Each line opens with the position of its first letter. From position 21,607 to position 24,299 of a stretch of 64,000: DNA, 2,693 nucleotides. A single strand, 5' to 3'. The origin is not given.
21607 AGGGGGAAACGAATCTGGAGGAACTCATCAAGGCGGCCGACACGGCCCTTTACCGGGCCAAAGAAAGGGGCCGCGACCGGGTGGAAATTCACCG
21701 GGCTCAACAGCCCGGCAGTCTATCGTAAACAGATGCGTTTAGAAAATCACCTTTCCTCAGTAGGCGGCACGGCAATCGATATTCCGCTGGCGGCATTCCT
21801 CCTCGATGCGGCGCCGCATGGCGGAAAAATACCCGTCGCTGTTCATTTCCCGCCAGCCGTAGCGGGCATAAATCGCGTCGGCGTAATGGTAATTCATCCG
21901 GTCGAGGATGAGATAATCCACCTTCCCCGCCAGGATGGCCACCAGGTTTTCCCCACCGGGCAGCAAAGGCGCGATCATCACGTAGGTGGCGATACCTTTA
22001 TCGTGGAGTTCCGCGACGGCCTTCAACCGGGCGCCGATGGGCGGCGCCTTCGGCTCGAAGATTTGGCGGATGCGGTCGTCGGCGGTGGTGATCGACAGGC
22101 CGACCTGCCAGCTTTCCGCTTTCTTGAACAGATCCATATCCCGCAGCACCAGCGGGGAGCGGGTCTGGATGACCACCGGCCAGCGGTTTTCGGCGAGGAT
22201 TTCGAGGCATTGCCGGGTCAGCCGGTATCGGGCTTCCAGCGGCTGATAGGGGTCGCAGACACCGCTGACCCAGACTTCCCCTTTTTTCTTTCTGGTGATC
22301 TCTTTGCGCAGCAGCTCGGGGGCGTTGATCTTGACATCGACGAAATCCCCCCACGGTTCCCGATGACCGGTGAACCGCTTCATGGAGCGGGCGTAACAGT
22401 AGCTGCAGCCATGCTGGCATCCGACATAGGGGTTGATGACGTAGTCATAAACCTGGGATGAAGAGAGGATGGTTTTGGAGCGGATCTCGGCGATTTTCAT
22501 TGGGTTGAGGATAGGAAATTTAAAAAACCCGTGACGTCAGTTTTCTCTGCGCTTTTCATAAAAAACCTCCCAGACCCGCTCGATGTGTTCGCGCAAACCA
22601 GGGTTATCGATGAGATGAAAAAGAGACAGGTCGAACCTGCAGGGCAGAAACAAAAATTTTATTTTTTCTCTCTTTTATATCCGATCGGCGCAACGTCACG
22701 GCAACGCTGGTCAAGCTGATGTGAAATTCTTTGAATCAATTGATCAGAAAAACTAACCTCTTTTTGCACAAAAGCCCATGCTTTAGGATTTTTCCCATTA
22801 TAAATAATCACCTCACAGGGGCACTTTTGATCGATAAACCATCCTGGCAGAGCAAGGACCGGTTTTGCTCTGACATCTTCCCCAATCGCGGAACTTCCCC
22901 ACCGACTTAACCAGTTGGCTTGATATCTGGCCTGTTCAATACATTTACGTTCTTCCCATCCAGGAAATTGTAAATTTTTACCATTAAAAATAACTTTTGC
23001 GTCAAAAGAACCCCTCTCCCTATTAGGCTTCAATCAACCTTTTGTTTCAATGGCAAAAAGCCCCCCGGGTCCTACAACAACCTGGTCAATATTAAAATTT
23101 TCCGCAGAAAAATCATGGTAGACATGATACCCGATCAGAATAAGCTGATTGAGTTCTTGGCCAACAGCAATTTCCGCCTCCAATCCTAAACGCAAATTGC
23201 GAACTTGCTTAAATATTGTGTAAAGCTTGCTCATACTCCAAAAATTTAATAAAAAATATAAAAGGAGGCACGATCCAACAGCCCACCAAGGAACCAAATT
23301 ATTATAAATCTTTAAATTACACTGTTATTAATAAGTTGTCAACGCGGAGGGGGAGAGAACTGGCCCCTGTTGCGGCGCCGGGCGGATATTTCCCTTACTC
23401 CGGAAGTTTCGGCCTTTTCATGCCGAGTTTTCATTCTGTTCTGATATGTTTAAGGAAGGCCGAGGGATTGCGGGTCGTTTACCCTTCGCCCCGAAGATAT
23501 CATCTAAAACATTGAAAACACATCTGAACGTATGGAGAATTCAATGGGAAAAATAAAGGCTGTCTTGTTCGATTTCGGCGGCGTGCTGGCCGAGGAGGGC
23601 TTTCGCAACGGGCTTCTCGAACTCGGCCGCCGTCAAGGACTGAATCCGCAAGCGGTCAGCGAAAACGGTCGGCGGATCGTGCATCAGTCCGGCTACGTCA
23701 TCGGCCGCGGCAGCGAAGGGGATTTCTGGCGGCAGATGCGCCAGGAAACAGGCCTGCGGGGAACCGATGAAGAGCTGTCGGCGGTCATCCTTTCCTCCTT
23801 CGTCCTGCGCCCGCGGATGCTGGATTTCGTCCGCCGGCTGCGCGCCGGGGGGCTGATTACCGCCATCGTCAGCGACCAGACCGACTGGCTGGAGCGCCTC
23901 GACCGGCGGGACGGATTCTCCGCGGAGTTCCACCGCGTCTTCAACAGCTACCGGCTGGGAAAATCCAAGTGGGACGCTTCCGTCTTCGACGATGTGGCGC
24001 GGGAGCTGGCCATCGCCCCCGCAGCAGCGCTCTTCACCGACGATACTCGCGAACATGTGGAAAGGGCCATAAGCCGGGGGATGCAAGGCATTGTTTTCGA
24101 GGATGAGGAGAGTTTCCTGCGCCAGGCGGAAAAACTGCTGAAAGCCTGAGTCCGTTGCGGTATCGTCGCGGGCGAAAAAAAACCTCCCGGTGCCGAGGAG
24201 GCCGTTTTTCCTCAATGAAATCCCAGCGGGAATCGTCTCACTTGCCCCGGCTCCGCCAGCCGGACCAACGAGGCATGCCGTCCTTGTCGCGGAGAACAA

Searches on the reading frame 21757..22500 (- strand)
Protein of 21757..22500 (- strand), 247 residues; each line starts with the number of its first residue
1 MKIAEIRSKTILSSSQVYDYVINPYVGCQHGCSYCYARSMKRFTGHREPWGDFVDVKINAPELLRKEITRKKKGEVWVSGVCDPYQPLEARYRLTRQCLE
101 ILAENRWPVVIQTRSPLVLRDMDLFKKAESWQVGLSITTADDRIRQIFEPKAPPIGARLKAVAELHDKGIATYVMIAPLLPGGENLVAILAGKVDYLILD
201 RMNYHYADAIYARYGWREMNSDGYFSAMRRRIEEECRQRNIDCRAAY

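Call 15: search_protein_families(library=pfam, proteins=[window:21757-22500:-], max_evalue=0.01)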
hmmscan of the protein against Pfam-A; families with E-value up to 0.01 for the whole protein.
window:21757-22500:- (247 aa): 2 families
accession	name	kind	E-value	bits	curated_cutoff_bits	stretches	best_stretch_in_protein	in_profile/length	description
PF04055.27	Radical_SAM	-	3.6e-17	63.5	29.5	1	22-182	1-152/166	Radical SAM superfamily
PF07505.17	DUF5131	-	0.00054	20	28.9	1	19-104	8-100/243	Protein of unknown function (DUF5131)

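Call 18: search_protein_families(library=ncbifam, proteins=[window:21757-22500:-], max_evalue=0.001)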
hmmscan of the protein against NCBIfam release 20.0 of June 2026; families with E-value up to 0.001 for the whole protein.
window:21757-22500:- (247 aa): 4 families
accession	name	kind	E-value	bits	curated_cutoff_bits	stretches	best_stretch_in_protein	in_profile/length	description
NF033668.1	rSAM_PA0069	hypoth_equivalog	7.3e-48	163.3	360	1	7-182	42-228/348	PA0069 family radical SAM protein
TIGR04470.1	rSAM_mob_pairB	equivalog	6.9e-43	147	410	1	4-197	2-196/285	radical SAM mobile pair protein B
NF038135.1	rSAM_Rv2578c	equivalog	9.4e-37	126.7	430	1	4-182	41-232/317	Rv2578c family radical SAM protein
NF038136.1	rSAM_Rv_intein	exception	6.9e-30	104.4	700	2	54-183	356-490/574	intein-containing Rv2578c family radical SAM protein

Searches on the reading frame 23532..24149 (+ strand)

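Call 15: search_protein_families(library=pfam, proteins=[window:23532-24149:+], max_evalue=0.01)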
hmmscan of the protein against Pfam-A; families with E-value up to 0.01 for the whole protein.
window:23532-24149:+ (205 aa): 2 families
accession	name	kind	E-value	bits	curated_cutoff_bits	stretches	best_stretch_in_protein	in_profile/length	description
PF00702.32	Hydrolase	-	2.6e-09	38.2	26.4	1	8-173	1-181/191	haloacid dehalogenase-like hydrolase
PF13419.12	HAD_2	-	0.0057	17.2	23.8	1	11-187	1-176/178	Haloacid dehalogenase-like hydrolase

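Call 18: search_protein_families(library=ncbifam, proteins=[window:23532-24149:+], max_evalue=0.001)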
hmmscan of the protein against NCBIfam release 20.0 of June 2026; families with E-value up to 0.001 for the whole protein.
window:23532-24149:+ (205 aa): 5 families
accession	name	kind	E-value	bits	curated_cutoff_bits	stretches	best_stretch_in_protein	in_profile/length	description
TIGR02247.1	HAD-1A3-hyp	subfamily_domain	4.6e-14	52.6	125.4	1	8-204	2-210/211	epoxide hydrolase N-terminal domain-like phosphatase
TIGR01509.1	HAD-SF-IA-v3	subfamily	6.5e-08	32.9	29.4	1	90-188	64-153/154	HAD-IA family hydrolase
NF006991.0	PRK09456.1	equivalog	1.2e-06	28.4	295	1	58-193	50-188/199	glucose-1-phosphatase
TIGR02252.1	DREG-2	subfamily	3.5e-06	26.9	155.2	1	90-187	104-202/203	HAD hydrolase, REG-2-like, family IA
TIGR01990.1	bPGM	equivalog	0.00067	19.7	189.4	0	93-186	91-183/187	beta-phosphoglucomutase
